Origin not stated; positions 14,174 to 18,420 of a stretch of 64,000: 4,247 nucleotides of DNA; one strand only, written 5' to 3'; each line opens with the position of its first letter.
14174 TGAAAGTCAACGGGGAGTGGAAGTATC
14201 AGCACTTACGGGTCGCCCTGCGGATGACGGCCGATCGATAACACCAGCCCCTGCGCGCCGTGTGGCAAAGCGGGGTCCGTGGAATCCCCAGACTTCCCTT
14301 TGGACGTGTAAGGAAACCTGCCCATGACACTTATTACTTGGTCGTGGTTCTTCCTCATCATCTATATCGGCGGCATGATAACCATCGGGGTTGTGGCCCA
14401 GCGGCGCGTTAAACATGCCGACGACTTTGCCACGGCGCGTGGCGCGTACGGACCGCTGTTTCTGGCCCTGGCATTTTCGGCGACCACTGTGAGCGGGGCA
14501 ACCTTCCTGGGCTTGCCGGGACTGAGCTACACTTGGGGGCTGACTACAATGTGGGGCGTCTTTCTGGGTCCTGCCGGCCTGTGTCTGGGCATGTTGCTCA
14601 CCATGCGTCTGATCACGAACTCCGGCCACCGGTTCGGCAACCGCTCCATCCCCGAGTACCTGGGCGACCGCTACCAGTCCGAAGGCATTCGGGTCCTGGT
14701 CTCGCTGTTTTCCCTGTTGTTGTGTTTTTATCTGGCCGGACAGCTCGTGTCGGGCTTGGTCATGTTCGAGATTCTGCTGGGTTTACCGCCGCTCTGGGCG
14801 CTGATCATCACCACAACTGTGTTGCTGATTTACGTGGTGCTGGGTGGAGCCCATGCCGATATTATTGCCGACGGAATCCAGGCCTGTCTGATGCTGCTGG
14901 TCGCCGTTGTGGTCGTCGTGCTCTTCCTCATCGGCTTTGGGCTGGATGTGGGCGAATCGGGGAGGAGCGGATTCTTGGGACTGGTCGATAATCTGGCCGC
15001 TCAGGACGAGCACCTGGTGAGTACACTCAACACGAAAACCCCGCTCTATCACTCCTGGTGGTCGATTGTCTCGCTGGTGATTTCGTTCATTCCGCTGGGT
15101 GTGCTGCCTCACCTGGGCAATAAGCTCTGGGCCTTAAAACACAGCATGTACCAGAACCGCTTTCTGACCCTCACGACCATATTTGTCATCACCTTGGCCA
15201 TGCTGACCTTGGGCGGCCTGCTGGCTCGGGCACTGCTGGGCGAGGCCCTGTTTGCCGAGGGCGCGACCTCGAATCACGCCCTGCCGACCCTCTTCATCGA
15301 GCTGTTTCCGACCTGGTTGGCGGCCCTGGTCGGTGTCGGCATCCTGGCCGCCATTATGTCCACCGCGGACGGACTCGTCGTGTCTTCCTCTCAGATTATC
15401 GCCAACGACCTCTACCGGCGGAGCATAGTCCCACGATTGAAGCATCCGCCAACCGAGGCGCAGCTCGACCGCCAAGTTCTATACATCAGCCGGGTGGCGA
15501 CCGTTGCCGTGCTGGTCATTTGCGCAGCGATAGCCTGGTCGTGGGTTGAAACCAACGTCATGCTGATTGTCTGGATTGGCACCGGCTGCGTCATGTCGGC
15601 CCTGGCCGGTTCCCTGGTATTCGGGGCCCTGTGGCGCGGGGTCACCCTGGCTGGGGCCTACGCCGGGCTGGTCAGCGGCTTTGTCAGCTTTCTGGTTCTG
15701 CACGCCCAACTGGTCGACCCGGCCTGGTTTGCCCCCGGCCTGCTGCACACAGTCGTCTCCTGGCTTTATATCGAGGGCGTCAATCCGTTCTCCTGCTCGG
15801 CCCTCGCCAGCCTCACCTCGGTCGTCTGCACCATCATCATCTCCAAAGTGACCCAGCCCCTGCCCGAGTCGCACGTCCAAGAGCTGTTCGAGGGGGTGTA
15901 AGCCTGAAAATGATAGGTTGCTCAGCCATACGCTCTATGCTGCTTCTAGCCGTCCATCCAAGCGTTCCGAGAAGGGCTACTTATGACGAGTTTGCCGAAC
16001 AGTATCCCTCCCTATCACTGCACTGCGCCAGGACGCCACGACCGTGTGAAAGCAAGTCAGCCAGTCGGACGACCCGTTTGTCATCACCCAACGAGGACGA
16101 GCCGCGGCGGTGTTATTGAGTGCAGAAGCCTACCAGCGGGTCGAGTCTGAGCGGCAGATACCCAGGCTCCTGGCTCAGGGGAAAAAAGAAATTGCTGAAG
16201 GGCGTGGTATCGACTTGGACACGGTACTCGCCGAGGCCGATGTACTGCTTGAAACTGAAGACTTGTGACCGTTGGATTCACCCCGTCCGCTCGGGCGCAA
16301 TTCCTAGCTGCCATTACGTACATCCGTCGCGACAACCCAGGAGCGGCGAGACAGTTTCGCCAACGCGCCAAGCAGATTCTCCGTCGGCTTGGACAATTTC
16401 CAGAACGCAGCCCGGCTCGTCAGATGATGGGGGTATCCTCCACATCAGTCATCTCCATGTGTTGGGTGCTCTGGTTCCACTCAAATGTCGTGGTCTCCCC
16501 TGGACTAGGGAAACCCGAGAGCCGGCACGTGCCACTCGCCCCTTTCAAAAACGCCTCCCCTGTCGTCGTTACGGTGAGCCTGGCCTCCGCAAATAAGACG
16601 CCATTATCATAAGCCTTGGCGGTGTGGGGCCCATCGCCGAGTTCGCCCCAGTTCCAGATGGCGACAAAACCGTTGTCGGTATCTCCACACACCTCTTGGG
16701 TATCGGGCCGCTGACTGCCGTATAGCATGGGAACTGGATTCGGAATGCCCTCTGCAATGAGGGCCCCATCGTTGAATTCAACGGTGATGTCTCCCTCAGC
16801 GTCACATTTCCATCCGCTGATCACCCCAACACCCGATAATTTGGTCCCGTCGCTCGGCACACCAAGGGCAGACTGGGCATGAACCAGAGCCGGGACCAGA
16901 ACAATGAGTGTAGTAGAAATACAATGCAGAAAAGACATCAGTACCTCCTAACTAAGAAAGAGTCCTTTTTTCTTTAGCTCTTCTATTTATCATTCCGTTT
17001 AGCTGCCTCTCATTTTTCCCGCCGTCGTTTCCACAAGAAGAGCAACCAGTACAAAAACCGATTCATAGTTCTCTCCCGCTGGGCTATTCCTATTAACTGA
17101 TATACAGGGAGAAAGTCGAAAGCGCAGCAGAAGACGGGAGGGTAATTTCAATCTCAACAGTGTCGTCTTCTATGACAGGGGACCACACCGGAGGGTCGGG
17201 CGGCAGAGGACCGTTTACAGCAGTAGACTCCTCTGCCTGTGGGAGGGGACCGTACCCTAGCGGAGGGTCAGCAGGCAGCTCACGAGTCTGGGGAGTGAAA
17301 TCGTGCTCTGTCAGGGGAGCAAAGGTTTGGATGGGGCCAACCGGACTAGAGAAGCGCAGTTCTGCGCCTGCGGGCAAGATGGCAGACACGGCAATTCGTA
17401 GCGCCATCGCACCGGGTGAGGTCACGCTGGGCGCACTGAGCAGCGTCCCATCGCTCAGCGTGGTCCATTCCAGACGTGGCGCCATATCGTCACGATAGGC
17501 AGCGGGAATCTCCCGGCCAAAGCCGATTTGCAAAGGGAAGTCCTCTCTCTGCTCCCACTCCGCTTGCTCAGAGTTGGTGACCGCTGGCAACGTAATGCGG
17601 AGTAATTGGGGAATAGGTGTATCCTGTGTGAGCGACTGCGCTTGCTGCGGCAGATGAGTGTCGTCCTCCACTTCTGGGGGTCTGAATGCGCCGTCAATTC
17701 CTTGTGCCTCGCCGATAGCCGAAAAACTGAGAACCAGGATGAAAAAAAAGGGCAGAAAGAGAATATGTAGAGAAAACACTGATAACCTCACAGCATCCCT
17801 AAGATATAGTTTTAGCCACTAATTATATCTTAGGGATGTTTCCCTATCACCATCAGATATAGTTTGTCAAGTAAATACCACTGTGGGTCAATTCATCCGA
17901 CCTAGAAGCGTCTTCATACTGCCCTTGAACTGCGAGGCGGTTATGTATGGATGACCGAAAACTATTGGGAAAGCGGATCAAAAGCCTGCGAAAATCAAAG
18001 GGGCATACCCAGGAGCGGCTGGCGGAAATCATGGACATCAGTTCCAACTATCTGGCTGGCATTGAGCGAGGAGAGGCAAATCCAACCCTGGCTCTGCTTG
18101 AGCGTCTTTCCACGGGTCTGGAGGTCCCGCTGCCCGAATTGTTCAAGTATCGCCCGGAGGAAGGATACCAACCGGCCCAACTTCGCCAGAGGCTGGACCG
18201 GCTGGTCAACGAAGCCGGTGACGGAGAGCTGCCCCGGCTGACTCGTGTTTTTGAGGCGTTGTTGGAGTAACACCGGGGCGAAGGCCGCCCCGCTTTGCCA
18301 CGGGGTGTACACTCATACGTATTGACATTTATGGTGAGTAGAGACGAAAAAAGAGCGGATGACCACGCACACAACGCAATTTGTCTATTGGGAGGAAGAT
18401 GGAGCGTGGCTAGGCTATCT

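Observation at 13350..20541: Five interrupted toxin or protease genes within ~7 kb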

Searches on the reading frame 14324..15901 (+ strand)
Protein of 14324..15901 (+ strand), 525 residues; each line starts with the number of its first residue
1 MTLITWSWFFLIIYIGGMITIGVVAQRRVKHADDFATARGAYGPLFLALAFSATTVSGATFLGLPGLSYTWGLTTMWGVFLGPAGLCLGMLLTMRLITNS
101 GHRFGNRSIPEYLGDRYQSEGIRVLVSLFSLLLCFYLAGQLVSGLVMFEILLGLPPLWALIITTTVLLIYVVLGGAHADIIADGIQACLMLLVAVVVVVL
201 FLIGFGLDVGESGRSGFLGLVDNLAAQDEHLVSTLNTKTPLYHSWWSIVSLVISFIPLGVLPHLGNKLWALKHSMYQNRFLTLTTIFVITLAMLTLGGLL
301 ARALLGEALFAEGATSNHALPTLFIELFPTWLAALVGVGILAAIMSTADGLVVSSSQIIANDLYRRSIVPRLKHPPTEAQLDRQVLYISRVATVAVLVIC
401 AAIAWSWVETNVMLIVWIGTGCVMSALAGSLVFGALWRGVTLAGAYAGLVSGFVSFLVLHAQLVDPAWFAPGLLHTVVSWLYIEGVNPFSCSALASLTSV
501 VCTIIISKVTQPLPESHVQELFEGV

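Call 9: find_encoding_contigs(protein=window:14324-15901:+, flank=10000, max_places=10)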
Protein window:14324-15901:+ (525 aa): 1 contig read that carries it; 1 place shown.
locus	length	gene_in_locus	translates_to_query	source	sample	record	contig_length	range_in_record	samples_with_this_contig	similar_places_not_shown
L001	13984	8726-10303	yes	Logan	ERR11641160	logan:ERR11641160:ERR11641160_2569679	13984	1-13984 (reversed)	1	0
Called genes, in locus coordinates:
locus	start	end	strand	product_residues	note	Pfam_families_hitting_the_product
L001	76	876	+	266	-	PF01557:FAA_hydrolase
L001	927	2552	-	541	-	PF00587:tRNA-synt_2b, PF03129:HGTP_anticodon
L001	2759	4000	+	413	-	PF02515:CoA_transf_3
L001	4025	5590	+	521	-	PF00474:SSF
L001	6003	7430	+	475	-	PF13250:SNIPE, PF10544:T5orf172, PF13455:MUG113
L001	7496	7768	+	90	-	PF04255:DUF433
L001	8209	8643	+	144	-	PF13577:SnoaL_4, PF12680:SnoaL_2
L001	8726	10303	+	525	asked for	PF00474:SSF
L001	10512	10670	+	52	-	-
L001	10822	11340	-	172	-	-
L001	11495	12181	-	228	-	PF27052:Lysyl_endopep_N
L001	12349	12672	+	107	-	PF13560:HTH_31, PF01381:HTH_3, PF12844:HTH_19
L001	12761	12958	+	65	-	-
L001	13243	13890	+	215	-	PF02798:GST_N, PF13417:GST_N_3, PF13409:GST_N_2, PF13410:GST_C_2 (faint)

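Call 16: find_related_loci(query=window:14324-15901:+, collection=genome_contigs, flank=10000)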
Query window:14324-15901:+ (525 aa) in genome_contigs; peptide patterns used: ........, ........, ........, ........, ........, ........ (x = any residue, [..] = any of these).
314 stretches matched a pattern; 274 encode a relative of the query (tblastn E <= 1e-3); the best 80 are kept; 72 distinct loci.
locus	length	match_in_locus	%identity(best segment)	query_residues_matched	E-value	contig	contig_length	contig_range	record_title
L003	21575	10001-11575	94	1-525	0e+0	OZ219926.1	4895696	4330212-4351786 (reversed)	MAG: Thermodesulfobacteriota bacterium isolate 21442c6b-cc68-4f82-8039-a5361455a999 genome assembly, chromosome: 3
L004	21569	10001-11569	92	1-523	0e+0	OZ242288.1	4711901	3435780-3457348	MAG: uncultured Candidatus Binatia bacterium isolate 92a940bf-e797-4da1-8ec4-eab1d584ba41 genome assembly, chromosome: 1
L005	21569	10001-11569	94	1-523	0e+0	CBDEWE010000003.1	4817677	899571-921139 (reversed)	MAG: uncultured Candidatus Binatia bacterium isolate a8241130-b51f-4fa7-9d5c-c617c4ae5504 genome assembly, contig: conti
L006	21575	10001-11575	93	1-525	0e+0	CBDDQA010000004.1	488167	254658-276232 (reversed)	MAG: uncultured Candidatus Binatia bacterium isolate 6ae7d3f7-6f3a-412e-99ff-c928d72fc6b4 genome assembly, contig: conti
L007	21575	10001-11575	95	1-525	0e+0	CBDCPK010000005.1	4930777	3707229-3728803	MAG: uncultured Candidatus Binatia bacterium isolate e85f1b99-d511-4c74-aca6-82eb56c94599 genome assembly, contig: chrom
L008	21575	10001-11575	94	1-525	0e+0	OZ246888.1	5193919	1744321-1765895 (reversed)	MAG: Candidatus Binatia bacterium isolate 6b508bb3-31ce-4f4f-8d88-ad7b0e8f6706 genome assembly, chromosome: 1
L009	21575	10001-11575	95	1-525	0e+0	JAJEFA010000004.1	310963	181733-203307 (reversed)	MAG: Candidatus Binatia bacterium isolate p16x34bins.64 k141_855417, whole genome shotgun sequence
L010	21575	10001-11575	90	1-525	0e+0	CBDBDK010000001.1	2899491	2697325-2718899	MAG: uncultured Candidatus Binatia bacterium isolate 2c216906-a703-41c5-82d5-ef5894461506 genome assembly, contig: conti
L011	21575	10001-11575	94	1-525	0e+0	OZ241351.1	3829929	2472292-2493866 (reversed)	MAG: uncultured Candidatus Binatia bacterium isolate 5f0d318e-1668-4b86-9731-a3c73843edec genome assembly, chromosome: 1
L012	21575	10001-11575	95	1-525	0e+0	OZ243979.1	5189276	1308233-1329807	MAG: uncultured Candidatus Binatia bacterium isolate 1ea5a42d-c5b0-4d9d-a207-f079449ea76f genome assembly, chromosome: 1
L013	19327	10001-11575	88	1-525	0e+0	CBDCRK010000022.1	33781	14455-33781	MAG: uncultured Candidatus Binatia bacterium isolate c14ce093-c1b4-4a9f-a633-4da5294aefe4 genome assembly, contig: conti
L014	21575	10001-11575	94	1-525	0e+0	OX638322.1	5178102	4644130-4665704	MAG: Candidatus Binatia bacterium isolate fc306077-a6e0-4751-8727-9b45b52cfb09 genome assembly, chromosome: 1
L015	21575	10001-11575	91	1-525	0e+0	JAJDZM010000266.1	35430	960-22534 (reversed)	MAG: Candidatus Binatia bacterium isolate jk18x40bins.50 k141_1802580, whole genome shotgun sequence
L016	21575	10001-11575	87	1-525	0e+0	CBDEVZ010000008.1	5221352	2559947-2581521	MAG: uncultured Candidatus Binatia bacterium isolate 77b99e23-3f9f-49a3-a4d3-93b2c3db3d2d genome assembly, contig: conti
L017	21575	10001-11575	87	1-525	0e+0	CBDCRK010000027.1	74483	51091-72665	MAG: uncultured Candidatus Binatia bacterium isolate c14ce093-c1b4-4a9f-a633-4da5294aefe4 genome assembly, contig: conti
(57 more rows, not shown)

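Call 66: find_related_loci(query=window:14324-15901:+, collection=metagenome_contigs, flank=7000)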
Query window:14324-15901:+ (525 aa) in metagenome_contigs; peptide patterns used: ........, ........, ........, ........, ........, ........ (x = any residue, [..] = any of these).
265 stretches matched a pattern; 207 encode a relative of the query (tblastn E <= 1e-3); the best 80 are kept; 80 distinct loci.
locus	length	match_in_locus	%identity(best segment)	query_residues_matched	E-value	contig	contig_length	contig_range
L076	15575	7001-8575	94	1-525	0e+0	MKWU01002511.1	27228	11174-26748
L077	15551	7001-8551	67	1-523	0e+0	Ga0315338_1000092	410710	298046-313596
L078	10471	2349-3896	67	1-522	0e+0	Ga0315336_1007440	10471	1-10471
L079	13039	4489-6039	64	1-523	0e+0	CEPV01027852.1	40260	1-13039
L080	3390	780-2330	65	1-523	0e+0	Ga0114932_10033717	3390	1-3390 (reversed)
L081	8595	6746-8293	66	1-522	0e+0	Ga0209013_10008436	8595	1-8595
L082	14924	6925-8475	65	1-523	0e+0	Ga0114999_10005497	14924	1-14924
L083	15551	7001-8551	66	1-523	0e+0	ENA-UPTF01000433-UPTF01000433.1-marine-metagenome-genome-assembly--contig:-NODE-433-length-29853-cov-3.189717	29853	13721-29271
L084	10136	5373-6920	65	1-522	0e+0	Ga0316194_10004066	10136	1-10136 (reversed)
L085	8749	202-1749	65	1-522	0e+0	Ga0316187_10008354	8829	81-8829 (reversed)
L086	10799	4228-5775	65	1-522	0e+0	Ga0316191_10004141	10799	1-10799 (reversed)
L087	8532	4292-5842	64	1-523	0e+0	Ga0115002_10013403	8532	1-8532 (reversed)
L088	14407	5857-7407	64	1-523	0e+0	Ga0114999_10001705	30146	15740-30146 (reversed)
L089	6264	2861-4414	62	1-524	0e+0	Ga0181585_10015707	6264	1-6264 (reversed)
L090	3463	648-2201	62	1-524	0e+0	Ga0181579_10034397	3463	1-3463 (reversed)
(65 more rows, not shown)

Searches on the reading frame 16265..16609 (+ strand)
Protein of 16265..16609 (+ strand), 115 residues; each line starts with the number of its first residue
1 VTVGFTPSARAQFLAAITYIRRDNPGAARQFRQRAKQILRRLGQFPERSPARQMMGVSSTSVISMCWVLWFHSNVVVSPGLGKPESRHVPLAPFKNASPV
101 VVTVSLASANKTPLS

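Call 8: search_protein_families(library=pfam, max_evalue=0.01, proteins=[window:16265-16609:+])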
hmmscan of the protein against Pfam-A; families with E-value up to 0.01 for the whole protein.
seq(115 aa): 1 family
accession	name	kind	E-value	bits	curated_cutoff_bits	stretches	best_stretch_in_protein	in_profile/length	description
PF05016.21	ParE_toxin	-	7.1e-06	27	23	1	5-53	3-50/89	ParE toxin of type II toxin-antitoxin system, parDE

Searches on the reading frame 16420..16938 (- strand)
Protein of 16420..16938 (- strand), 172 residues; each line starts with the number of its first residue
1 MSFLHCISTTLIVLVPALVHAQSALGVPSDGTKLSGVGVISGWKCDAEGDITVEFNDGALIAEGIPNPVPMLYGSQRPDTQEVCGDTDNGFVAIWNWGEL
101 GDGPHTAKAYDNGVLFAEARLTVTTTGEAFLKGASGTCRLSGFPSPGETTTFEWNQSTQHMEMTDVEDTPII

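Call 8: search_protein_families(library=pfam, max_evalue=0.01, proteins=[window:16423-16938:-])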
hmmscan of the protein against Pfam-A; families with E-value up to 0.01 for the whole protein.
seq(172 aa): 0 families

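Call 37: search_protein_families(library=ncbifam, max_evalue=0.01, proteins=[window:16423-16938:-])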
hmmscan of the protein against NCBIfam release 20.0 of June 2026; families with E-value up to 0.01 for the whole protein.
seq(172 aa): 0 families

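Call 58: search_protein_families(library=padloc, max_evalue=0.001, proteins=[window:16420-16938:-])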
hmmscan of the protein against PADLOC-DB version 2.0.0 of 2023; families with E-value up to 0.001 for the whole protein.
window:16420-16938:- (172 aa): 0 families

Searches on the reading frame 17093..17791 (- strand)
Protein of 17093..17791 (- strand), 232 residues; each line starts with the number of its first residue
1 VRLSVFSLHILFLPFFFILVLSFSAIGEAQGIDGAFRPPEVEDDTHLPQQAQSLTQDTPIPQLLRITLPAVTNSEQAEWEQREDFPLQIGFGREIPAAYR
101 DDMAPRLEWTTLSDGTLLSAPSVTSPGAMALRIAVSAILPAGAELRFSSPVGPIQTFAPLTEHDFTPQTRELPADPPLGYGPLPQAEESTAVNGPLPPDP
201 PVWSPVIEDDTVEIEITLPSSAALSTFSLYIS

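Call 8: search_protein_families(library=pfam, max_evalue=0.01, proteins=[window:17096-17791:-])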
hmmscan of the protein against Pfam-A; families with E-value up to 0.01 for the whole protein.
seq(232 aa): 0 families

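Call 37: search_protein_families(library=ncbifam, max_evalue=0.01, proteins=[window:17096-17791:-])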
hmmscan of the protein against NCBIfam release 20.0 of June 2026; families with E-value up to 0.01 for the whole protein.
seq(232 aa): 0 families

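Call 58: search_protein_families(library=padloc, max_evalue=0.001, proteins=[window:17093-17791:-])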
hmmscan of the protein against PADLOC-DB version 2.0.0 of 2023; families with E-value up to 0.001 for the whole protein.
window:17093-17791:- (232 aa): 0 families

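Call 59: find_homologous_proteins(query=window:17093-17791:-, max_evalue=0.001)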
Query window:17093-17791:- (232 aa): 7 proteins with E <= 0.001 among 828 candidates.
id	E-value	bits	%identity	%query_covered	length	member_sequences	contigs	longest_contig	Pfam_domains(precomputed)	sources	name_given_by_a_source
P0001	5.2e-143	493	100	98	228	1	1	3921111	PF27052.1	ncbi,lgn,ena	-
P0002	4.6e-104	365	80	97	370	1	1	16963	PF27052.1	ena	-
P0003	1.8e-67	245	62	94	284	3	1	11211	PF27052.1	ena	-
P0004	7.2e-65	237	59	94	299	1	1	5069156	PF27052.1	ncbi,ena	-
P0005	3.2e-64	235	60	93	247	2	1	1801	PF27052.1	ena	-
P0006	1.8e-51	193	53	94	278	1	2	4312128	PF27052.1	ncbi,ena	-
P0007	3.1e-38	150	56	65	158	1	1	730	PF27052.1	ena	-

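Call 63: find_encoding_contigs(protein=P0002, flank=8000, max_places=3)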
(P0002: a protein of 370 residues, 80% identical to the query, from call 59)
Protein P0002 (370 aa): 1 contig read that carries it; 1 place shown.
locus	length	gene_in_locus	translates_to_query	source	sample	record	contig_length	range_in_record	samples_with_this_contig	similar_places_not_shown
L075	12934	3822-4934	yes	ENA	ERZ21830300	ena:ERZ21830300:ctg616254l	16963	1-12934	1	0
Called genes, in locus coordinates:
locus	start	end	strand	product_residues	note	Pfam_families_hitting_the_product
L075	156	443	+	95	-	PF02604:PhdYeFM_antitox (weak)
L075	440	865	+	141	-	PF13470:PIN_3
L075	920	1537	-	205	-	-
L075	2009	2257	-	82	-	PF04255:DUF433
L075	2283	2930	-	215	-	PF02798:GST_N, PF13417:GST_N_3, PF13409:GST_N_2, PF00043:GST_C (weak), PF13410:GST_C_2 (weak)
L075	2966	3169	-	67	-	-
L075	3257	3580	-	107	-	PF13560:HTH_31 (weak), PF01381:HTH_3, PF12844:HTH_19 (weak)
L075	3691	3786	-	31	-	-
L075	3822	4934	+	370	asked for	PF27052:Lysyl_endopep_N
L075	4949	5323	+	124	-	PF13340:DUF4096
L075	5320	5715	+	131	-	PF01609:DDE_Tnp_1, PF13359:DDE_Tnp_4, PF13612:DDE_Tnp_1_3 (weak), PF13586:DDE_Tnp_1_2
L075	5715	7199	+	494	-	PF04151:PPC (faint)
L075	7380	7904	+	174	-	-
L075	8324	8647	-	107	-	PF13560:HTH_31, PF01381:HTH_3, PF12844:HTH_19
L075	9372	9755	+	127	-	-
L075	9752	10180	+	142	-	PF08308:PEGA (weak)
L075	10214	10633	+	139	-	PF13340:DUF4096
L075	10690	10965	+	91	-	PF01609:DDE_Tnp_1, PF13586:DDE_Tnp_1_2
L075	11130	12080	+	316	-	-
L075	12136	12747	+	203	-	-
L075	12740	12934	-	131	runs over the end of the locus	PF01609:DDE_Tnp_1, PF13359:DDE_Tnp_4, PF13612:DDE_Tnp_1_3 (weak), PF13586:DDE_Tnp_1_2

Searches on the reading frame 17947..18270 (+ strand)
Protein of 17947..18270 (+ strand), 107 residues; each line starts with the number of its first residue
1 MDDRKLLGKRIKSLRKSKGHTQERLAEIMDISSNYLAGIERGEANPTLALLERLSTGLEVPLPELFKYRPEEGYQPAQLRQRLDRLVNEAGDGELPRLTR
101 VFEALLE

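Call 8: search_protein_families(library=pfam, max_evalue=0.01, proteins=[window:17947-18267:+])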
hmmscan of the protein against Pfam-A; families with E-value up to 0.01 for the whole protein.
seq(107 aa): 4 families
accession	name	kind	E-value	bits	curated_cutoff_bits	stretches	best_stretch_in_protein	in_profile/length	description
PF01381.28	HTH_3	-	3e-14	53.2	23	1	11-65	1-55/55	Helix-turn-helix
PF13560.12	HTH_31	-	6.1e-11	42.9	27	1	7-64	2-60/64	Helix-turn-helix domain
PF12844.13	HTH_19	-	1.1e-07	32.1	30.2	1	8-66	1-59/64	Helix-turn-helix domain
PF13443.12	HTH_26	-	0.00017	22.2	22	1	10-71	1-63/63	Cro/C1-type HTH DNA-binding domain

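Call 58: search_protein_families(library=padloc, max_evalue=0.001, proteins=[window:17947-18270:+])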
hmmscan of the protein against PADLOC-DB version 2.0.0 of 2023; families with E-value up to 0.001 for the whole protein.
window:17947-18270:+ (107 aa): 18 families
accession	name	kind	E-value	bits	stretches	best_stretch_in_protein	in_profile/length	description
PDLC02926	HTH_VI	-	4.8e-17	60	1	7-82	2-79/92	-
PDLC03666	Control_protein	-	1.1e-13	49.4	1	1-68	1-68/77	control protein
PDLC03665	Control_protein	-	1.3e-10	39.4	1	5-67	7-70/77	control protein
PDLC04142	capH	-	1.9e-10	39.7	1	4-87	4-80/103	capH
PDLC03664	Control_protein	-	3.4e-09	35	1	7-66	14-73/74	control protein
PDLC03947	RmrA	-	3e-08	30.9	1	3-70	8-75/383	-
PDLC03951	RmrA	-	1.3e-07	28.9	1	8-81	10-83/400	-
PDLC03668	Control_protein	-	1.6e-07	29.8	1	11-60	13-62/79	control protein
PDLC03671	Control_protein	-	1.7e-07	29.4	1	1-66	9-74/84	control protein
PDLC03953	RmrA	-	4.6e-07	27.4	1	8-72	7-70/373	-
PDLC03954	RmrA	-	6.9e-07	26.5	1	5-67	9-71/380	-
PDLC03949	RmrA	-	2.8e-06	24.5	1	9-70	5-66/363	-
PDLC03943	RmrA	-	2.3e-05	21.7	1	8-75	4-70/370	-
PDLC03944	RmrA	-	2.9e-05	21.3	1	3-62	3-62/384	-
PDLC03952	RmrA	-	4.5e-05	20.5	1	3-63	19-79/395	-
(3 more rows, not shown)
